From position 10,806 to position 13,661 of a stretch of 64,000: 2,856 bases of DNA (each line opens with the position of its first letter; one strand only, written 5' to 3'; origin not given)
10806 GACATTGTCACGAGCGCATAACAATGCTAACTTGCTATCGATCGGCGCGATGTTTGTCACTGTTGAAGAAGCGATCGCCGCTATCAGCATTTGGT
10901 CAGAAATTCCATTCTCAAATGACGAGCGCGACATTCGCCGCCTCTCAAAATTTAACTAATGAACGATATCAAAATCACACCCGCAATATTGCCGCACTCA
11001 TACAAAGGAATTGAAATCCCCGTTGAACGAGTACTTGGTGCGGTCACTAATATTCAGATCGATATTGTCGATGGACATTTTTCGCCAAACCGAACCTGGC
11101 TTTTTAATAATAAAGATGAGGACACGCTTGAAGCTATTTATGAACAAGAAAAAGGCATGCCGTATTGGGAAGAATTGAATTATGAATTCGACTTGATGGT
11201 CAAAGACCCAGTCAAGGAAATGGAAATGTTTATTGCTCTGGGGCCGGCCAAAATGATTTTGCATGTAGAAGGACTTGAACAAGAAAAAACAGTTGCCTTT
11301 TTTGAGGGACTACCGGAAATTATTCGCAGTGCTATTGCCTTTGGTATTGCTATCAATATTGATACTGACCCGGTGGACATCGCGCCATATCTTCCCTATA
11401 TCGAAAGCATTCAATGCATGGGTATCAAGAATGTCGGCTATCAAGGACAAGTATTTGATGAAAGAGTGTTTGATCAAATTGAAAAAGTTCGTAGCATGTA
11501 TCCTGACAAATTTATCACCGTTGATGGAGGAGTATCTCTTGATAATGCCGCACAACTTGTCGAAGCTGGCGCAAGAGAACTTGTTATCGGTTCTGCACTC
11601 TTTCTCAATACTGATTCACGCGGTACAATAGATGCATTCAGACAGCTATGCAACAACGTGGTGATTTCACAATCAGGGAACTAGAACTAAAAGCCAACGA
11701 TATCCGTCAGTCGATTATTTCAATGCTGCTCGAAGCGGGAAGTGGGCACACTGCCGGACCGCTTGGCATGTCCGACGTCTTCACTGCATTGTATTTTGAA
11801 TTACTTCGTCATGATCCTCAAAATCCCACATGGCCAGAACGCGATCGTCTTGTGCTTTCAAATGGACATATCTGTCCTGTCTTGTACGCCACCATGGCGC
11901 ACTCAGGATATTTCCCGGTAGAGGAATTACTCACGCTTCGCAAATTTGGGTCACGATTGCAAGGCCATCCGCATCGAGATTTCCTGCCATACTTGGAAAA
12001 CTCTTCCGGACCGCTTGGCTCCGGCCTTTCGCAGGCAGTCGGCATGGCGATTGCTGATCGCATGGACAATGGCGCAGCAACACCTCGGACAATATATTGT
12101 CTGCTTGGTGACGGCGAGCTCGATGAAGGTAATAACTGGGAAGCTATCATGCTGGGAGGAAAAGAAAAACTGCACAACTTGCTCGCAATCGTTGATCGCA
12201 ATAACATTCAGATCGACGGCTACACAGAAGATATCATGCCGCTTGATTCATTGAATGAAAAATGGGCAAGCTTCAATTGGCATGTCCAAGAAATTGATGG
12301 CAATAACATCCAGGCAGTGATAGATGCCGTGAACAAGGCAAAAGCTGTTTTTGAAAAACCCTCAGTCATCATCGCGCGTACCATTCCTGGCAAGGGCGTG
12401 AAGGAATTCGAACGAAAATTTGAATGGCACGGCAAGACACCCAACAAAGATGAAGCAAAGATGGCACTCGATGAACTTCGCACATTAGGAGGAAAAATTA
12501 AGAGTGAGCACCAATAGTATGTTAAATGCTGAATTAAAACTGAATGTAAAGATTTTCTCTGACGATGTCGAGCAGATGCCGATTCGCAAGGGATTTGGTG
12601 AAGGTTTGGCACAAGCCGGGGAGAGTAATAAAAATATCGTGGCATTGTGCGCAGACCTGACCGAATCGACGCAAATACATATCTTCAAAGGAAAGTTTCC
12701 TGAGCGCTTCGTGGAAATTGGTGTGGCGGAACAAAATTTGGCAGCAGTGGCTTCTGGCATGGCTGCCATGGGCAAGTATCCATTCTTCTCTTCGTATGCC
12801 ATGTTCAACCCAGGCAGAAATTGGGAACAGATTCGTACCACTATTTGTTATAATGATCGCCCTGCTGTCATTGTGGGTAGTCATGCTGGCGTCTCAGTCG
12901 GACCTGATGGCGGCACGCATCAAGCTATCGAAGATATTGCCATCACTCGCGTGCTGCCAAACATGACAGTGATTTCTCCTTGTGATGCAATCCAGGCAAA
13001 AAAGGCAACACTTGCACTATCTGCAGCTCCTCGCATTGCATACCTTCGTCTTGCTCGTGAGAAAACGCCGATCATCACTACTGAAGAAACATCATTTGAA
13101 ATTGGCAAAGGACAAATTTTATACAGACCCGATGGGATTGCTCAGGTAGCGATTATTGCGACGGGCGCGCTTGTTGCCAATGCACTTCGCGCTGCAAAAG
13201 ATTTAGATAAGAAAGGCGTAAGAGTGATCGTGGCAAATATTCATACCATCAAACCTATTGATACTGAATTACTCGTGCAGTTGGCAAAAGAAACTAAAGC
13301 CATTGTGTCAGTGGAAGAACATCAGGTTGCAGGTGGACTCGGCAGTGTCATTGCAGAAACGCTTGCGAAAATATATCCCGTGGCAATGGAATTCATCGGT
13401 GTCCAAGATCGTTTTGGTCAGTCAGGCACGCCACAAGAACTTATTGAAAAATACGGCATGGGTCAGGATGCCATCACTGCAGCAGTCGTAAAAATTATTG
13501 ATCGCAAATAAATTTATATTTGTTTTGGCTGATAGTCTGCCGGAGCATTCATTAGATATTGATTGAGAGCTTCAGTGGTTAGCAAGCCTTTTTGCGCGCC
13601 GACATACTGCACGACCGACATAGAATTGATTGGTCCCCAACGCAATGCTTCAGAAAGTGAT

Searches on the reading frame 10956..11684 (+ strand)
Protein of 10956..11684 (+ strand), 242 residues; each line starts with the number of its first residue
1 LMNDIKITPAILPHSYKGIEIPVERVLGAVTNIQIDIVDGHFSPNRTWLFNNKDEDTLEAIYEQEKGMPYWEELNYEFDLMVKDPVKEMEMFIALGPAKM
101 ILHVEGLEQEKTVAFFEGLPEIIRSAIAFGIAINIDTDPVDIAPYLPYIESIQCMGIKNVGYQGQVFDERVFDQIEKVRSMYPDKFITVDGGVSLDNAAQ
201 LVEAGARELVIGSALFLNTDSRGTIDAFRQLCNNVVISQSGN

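Call 103: search_protein_families(library=pfam, proteins=[window:10956-11684:+], max_evalue=0.00001)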
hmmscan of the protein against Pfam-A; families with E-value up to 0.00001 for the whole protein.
window:10956-11684:+ (242 aa): 1 family
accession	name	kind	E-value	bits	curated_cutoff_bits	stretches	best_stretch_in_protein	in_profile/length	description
PF00834.25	Ribul_P_3_epim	-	1.3e-24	87.1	21.1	1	6-216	1-198/198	Ribulose-phosphate 3 epimerase family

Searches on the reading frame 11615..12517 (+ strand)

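Call 103: search_protein_families(library=pfam, proteins=[window:11615-12517:+], max_evalue=0.00001)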
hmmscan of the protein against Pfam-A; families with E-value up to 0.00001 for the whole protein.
window:11615-12517:+ (300 aa): 2 families
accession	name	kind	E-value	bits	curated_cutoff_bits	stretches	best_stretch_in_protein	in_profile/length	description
PF00456.26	Transketolase_N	-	2.3e-61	208.1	22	1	27-283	6-270/334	Transketolase, thiamine diphosphate binding domain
PF13292.11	DXP_synthase_N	-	1.2e-10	41.5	21.2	1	19-200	14-175/274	1-deoxy-D-xylulose-5-phosphate synthase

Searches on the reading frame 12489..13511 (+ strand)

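Call 104: search_protein_families(library=pfam, proteins=[window:12489-13511:+], max_evalue=0.00001)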
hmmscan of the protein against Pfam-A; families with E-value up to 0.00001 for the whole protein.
window:12489-13511:+ (340 aa): 4 families
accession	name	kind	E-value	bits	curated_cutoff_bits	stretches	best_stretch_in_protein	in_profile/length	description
PF02779.29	Transket_pyr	-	1.3e-35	123.1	27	1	29-193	2-172/174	Transketolase, pyrimidine binding domain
PF02780.25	Transketolase_C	-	1.2e-23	83.8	25.9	1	219-329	11-124/124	Transketolase, C-terminal domain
PF22613.1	Transketolase_C_1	-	2e-07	31.6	27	1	215-324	9-112/113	Transketolase-like TK C-terminal domain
PF17147.9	PFOR_II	-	3.4e-06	27.8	27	1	218-308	1-91/102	Pyruvate:ferredoxin oxidoreductase core domain II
